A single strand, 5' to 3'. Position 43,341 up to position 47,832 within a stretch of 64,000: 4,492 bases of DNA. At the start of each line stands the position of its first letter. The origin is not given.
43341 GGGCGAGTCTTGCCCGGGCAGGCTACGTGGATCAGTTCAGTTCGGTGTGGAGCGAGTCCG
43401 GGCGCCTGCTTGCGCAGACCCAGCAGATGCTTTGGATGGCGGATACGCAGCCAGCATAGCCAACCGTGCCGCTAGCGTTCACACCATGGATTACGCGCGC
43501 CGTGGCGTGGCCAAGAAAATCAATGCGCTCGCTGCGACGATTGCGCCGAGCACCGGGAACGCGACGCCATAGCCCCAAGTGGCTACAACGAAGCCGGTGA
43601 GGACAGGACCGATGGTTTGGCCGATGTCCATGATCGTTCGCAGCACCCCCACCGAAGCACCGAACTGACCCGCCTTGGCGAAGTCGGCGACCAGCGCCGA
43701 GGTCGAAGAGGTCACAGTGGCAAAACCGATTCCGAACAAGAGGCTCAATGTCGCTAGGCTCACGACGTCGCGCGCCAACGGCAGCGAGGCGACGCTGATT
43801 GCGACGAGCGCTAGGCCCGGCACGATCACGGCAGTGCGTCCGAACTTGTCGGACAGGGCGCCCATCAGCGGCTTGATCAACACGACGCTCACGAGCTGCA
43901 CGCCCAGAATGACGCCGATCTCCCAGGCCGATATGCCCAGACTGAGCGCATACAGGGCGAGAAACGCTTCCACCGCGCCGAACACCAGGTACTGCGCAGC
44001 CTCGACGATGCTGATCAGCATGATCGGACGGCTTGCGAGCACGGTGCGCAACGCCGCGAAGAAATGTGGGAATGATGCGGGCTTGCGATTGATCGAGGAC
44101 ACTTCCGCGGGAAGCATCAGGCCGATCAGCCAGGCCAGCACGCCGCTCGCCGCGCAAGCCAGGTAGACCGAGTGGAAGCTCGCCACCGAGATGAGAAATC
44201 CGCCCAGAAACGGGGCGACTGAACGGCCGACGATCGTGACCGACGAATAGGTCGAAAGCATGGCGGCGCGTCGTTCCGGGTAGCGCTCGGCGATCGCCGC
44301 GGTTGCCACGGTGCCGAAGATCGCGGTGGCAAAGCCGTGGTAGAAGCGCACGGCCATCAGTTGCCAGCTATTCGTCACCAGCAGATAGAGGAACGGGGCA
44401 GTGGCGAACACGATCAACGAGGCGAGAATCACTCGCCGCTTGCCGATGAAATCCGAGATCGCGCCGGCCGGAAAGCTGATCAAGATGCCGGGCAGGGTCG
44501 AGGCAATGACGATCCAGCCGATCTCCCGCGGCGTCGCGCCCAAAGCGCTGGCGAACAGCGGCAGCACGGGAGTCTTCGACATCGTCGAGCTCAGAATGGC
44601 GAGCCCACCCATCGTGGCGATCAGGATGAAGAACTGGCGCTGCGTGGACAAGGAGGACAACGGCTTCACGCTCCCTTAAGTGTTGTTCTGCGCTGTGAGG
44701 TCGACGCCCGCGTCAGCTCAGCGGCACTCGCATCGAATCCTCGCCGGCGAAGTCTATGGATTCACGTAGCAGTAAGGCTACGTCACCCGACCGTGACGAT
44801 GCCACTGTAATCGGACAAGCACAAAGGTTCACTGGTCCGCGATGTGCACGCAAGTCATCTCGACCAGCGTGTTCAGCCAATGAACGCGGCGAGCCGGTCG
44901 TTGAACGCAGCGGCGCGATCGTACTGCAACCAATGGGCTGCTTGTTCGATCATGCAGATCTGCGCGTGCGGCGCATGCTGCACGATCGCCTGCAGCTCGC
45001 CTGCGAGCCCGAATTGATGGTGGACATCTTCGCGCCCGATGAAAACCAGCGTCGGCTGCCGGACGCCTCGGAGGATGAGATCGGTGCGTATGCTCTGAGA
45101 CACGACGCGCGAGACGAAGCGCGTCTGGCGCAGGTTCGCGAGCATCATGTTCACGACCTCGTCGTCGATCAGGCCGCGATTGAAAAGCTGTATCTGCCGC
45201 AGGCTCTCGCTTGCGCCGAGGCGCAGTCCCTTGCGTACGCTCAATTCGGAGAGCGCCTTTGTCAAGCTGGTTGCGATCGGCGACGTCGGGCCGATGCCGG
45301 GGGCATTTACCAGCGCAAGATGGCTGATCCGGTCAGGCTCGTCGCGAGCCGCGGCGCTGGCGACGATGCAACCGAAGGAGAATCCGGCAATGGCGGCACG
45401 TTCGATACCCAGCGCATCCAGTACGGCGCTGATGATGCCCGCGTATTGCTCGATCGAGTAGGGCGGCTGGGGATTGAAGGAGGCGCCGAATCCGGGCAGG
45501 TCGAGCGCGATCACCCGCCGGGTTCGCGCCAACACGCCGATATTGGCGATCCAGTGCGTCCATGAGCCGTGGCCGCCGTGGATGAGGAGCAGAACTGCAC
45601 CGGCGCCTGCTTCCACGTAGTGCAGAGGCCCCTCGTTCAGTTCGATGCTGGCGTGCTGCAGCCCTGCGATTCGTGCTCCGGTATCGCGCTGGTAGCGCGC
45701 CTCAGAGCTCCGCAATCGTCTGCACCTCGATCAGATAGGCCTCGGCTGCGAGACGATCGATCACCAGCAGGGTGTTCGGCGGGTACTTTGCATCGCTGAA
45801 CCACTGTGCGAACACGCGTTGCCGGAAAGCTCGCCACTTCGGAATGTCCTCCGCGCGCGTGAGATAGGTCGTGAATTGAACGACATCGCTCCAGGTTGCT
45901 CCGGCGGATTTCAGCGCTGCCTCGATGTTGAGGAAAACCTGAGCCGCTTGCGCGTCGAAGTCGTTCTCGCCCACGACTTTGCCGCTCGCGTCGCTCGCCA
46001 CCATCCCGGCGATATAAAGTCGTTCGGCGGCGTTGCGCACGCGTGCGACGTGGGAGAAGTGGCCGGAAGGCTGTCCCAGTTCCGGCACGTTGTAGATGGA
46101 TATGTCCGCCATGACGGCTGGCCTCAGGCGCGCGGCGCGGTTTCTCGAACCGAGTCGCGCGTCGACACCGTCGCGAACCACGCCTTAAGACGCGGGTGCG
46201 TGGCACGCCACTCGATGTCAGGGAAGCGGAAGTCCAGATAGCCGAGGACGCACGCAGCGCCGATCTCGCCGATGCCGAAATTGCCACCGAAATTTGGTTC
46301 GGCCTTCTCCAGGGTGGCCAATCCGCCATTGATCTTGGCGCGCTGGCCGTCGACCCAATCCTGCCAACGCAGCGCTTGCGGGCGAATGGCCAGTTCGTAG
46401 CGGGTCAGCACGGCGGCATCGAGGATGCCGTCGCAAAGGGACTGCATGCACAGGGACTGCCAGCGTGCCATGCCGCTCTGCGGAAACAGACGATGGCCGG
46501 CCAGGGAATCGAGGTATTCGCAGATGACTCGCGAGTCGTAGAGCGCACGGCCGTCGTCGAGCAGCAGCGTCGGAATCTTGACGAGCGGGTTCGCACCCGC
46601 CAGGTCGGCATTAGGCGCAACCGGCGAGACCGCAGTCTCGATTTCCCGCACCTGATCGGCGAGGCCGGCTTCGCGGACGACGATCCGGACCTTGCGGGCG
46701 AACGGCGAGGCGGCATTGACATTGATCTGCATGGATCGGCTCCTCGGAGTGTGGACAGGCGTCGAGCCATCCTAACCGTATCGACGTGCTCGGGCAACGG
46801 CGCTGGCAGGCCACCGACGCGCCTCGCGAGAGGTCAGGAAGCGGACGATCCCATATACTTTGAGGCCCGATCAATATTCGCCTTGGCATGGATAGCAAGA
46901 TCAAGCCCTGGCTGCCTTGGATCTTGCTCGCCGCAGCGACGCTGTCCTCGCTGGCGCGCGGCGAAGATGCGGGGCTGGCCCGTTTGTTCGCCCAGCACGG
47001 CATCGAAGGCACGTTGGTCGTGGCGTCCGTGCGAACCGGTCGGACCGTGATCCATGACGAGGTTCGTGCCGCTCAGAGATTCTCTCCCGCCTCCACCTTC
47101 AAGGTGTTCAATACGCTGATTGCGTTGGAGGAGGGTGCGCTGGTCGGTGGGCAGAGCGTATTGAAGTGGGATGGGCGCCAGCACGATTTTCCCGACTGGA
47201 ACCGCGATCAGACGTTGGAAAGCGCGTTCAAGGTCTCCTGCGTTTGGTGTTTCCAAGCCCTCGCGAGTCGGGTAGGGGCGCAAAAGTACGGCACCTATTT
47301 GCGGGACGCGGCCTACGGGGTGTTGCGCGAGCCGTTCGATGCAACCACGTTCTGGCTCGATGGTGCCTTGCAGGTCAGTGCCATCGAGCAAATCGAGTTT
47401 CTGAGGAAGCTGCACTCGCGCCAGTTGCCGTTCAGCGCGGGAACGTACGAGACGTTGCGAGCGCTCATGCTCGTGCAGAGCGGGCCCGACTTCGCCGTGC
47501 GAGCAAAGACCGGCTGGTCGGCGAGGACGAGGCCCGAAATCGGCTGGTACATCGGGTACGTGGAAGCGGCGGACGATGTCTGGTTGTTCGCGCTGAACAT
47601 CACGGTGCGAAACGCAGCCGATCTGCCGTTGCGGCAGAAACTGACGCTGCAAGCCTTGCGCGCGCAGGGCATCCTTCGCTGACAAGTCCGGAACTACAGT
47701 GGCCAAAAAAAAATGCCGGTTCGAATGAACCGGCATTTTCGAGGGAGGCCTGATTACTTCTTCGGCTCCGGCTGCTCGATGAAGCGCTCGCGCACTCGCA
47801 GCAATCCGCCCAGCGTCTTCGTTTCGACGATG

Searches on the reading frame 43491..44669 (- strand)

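Call 9: search_protein_families(library=pfam, proteins=[window:43491-44669:-])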
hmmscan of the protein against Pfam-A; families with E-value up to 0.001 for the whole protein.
window:43491-44669:- (392 aa): 4 families
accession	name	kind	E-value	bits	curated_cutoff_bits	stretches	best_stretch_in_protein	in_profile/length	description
PF07690.21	MFS_1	-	7.9e-50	170.2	33.4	2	28-256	12-245/347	Major Facilitator Superfamily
PF05977.19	MFS_3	-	8.3e-15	54.6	27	2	42-301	39-306/524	Transmembrane secretion effector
PF12832.13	MFS_1_like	-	6.7e-10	39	25.2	2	205-366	203-366/373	MFS_1 like family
PF13347.12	MFS_2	-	1.2e-07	31.1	27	1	143-367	144-386/427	MFS/sugar transport protein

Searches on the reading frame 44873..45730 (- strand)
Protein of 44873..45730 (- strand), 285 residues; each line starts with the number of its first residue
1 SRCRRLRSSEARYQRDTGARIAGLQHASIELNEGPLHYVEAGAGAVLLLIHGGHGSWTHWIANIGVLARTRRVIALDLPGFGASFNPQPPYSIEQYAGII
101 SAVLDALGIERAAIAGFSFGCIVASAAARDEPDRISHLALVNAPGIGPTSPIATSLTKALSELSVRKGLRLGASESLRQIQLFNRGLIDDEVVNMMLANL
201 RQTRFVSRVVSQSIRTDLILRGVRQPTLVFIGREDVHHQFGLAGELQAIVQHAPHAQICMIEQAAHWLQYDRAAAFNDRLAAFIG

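Call 25: search_protein_families(library=pfam, proteins=[window:44873-45730:-], max_evalue=0.00001)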
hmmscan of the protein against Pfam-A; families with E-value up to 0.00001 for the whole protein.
window:44873-45730:- (285 aa): 3 families
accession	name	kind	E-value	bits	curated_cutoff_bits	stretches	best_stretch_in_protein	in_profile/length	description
PF00561.26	Abhydrolase_1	-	1.5e-23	84.2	25.8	1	46-150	2-105/245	alpha/beta hydrolase fold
PF12697.13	Abhydrolase_6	-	2e-18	68.3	26.3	1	47-278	1-216/217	Alpha/beta hydrolase family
PF12146.15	Hydrolase_4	-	1.2e-06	28.4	27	1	45-271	5-237/239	Serine aminopeptidase, S33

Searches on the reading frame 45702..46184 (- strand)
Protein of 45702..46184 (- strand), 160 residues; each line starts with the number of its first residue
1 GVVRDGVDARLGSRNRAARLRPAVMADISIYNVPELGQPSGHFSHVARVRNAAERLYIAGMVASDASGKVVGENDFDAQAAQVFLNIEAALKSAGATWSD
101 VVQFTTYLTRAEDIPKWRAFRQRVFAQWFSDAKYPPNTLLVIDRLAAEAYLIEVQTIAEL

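Call 25: search_protein_families(library=pfam, proteins=[window:45702-46184:-], max_evalue=0.00001)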
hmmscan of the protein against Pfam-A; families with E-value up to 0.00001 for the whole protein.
window:45702-46184:- (160 aa): 1 family
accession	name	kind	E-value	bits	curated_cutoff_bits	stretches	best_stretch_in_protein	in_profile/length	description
PF01042.26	Ribonuc_L-PSP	-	8.7e-21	74.6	27.3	1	39-159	7-120/121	Endoribonuclease L-PSP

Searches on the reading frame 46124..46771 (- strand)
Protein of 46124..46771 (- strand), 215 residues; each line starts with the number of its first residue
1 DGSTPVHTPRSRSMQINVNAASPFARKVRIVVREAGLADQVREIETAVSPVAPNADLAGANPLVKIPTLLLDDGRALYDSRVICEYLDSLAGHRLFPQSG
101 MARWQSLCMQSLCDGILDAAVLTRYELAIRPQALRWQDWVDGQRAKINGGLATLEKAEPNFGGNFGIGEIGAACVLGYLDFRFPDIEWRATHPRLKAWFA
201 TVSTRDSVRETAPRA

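Call 25: search_protein_families(library=pfam, proteins=[window:46124-46771:-], max_evalue=0.00001)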
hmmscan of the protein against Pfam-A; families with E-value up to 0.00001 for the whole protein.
window:46124-46771:- (215 aa): 4 families
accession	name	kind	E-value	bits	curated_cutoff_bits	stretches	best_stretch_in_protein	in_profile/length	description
PF13409.12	GST_N_2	-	1.5e-19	70.8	25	1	21-89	1-69/70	Glutathione S-transferase, N-terminal domain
PF13417.12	GST_N_3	-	9.4e-16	58.4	22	1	21-92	6-72/75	Glutathione S-transferase, N-terminal domain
PF13410.11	GST_C_2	-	2.1e-14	53.8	24.9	1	137-200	1-68/69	Glutathione S-transferase, C-terminal domain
PF02798.26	GST_N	-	5.2e-07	30.3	20.9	1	22-88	11-75/76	Glutathione S-transferase, N-terminal domain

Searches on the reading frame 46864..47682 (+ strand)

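Call 26: search_protein_families(library=pfam, proteins=[window:46864-47682:+], max_evalue=0.00001)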
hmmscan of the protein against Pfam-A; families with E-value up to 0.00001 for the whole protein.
window:46864-47682:+ (272 aa): 1 family
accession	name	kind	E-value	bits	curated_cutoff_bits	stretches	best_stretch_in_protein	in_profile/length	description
PF00905.27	Transpeptidase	-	1e-36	127.2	22.1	1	49-260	1-293/299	Penicillin binding protein transpeptidase domain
